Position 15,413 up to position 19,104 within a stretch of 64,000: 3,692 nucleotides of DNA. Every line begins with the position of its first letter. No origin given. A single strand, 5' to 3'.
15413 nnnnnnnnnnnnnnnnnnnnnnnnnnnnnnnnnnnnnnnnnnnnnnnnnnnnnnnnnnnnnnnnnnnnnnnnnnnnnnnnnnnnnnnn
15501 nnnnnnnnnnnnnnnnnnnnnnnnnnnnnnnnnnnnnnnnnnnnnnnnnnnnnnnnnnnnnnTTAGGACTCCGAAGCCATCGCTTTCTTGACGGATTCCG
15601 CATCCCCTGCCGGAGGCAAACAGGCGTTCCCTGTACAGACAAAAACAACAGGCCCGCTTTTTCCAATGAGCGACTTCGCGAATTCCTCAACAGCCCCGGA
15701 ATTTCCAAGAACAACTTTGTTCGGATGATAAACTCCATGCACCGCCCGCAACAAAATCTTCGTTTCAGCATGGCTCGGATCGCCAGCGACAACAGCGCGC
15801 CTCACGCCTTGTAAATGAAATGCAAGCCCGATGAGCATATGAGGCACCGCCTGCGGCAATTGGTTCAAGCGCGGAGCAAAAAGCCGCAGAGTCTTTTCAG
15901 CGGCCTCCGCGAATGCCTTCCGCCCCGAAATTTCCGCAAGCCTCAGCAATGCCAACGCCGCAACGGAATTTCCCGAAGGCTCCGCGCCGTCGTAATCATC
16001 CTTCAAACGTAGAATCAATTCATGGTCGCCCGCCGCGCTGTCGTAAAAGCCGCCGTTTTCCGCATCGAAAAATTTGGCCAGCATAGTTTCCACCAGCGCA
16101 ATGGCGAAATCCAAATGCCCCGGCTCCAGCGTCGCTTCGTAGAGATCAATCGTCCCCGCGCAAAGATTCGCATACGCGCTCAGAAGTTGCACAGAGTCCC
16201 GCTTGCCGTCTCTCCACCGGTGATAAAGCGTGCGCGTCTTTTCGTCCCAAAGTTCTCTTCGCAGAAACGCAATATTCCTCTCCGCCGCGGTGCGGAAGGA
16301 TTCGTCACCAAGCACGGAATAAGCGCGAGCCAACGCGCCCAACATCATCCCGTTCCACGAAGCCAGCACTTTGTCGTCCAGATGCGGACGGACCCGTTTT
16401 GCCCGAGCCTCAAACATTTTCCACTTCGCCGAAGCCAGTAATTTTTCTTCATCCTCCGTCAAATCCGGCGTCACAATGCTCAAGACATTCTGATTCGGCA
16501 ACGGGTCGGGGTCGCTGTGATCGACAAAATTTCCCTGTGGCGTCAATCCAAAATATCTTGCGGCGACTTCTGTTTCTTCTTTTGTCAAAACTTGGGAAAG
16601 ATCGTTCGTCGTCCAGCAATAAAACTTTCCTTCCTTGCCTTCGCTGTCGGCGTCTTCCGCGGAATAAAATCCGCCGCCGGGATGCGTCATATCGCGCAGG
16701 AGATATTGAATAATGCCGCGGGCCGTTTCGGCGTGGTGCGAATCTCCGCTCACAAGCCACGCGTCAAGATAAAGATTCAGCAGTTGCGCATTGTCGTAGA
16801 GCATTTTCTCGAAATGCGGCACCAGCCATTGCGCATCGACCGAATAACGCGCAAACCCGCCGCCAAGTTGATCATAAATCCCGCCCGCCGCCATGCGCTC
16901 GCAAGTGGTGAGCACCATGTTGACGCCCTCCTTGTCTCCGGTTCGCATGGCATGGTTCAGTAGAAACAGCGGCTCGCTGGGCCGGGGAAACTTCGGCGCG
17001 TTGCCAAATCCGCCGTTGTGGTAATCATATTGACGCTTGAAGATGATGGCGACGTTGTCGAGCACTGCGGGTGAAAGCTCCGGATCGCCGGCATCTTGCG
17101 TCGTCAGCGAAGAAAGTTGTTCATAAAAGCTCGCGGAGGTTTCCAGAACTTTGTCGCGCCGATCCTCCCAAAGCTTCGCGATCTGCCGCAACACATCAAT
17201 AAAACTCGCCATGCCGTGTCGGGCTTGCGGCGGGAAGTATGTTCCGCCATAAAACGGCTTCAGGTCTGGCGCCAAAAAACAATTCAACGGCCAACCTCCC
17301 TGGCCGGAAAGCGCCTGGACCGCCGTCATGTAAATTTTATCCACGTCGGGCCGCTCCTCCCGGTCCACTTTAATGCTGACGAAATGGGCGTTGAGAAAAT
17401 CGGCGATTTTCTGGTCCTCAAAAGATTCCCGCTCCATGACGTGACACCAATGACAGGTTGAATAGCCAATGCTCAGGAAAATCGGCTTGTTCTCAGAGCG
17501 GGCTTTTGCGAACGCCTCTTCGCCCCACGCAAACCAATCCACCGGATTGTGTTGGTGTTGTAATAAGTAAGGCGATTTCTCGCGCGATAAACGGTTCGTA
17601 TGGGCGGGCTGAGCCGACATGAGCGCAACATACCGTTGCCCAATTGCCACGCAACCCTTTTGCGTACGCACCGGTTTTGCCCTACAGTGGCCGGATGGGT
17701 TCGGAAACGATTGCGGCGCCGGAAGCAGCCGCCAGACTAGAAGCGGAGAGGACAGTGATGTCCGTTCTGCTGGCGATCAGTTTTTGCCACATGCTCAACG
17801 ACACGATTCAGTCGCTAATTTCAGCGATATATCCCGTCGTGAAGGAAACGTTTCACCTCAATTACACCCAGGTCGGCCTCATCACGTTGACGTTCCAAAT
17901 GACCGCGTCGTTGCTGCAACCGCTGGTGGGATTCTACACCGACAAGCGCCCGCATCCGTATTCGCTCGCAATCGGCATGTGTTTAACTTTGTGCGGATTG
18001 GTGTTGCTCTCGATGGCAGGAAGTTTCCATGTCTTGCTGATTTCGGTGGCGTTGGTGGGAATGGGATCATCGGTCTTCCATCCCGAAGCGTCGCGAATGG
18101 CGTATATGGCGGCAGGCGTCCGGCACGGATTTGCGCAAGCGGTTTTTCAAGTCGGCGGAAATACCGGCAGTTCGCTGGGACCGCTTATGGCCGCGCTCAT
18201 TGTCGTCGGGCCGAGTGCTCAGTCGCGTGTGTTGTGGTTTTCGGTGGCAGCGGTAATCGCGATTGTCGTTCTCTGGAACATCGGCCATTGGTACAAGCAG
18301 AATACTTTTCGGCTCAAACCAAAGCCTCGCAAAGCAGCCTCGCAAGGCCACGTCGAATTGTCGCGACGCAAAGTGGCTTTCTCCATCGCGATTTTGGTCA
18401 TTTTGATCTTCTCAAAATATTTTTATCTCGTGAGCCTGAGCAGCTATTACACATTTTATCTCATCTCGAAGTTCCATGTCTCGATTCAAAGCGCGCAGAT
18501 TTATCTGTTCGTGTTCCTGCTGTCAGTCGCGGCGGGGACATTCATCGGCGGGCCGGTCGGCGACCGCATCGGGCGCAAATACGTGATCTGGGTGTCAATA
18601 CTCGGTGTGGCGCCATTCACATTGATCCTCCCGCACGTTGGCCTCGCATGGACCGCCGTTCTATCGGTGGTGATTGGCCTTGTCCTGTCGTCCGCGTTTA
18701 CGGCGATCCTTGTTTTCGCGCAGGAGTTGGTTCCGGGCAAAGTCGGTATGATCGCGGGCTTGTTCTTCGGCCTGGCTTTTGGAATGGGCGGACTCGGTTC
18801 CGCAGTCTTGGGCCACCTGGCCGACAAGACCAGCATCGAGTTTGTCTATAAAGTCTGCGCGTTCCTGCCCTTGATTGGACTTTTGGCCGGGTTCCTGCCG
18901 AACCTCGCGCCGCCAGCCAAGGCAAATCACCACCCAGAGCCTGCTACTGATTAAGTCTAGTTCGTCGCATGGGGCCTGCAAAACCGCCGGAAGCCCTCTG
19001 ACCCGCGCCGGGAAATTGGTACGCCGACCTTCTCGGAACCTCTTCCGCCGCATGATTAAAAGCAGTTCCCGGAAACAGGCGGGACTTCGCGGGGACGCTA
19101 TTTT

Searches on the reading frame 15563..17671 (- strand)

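Call 22: search_protein_families(library=pfam, proteins=[window:15563-17671:-], max_evalue=0.001)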
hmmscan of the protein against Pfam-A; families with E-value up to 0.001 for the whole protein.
window:15563-17671:- (702 aa): 4 families
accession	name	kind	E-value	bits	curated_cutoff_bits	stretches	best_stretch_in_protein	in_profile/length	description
PF03190.21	Thioredox_DsbH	-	5.3e-80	267.5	27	1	25-186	1-162/163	Protein of unknown function, DUF255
PF13899.12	Thioredoxin_7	-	3e-10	40.5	27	1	45-135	1-83/83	Thioredoxin-like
PF03663.20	Glyco_hydro_76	-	6.2e-05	23.1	25.9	1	430-595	28-183/366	Glycosyl hydrolase family 76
PF13098.12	Thioredoxin_2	-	0.0002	22.1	27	1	57-106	1-52/104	Thioredoxin-like domain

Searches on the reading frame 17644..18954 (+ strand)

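Call 22: search_protein_families(library=pfam, proteins=[window:17644-18954:+], max_evalue=0.001)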
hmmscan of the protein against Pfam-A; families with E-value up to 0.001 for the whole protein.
window:17644-18954:+ (436 aa): 2 families
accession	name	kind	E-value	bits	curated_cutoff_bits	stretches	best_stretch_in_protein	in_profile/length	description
PF07690.21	MFS_1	-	9.4e-48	163.3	33.4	2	46-383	2-343/347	Major Facilitator Superfamily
PF03137.26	OATP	-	1.3e-05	24.1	25.8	1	42-124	3-85/545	Organic Anion Transporter Polypeptide (OATP) family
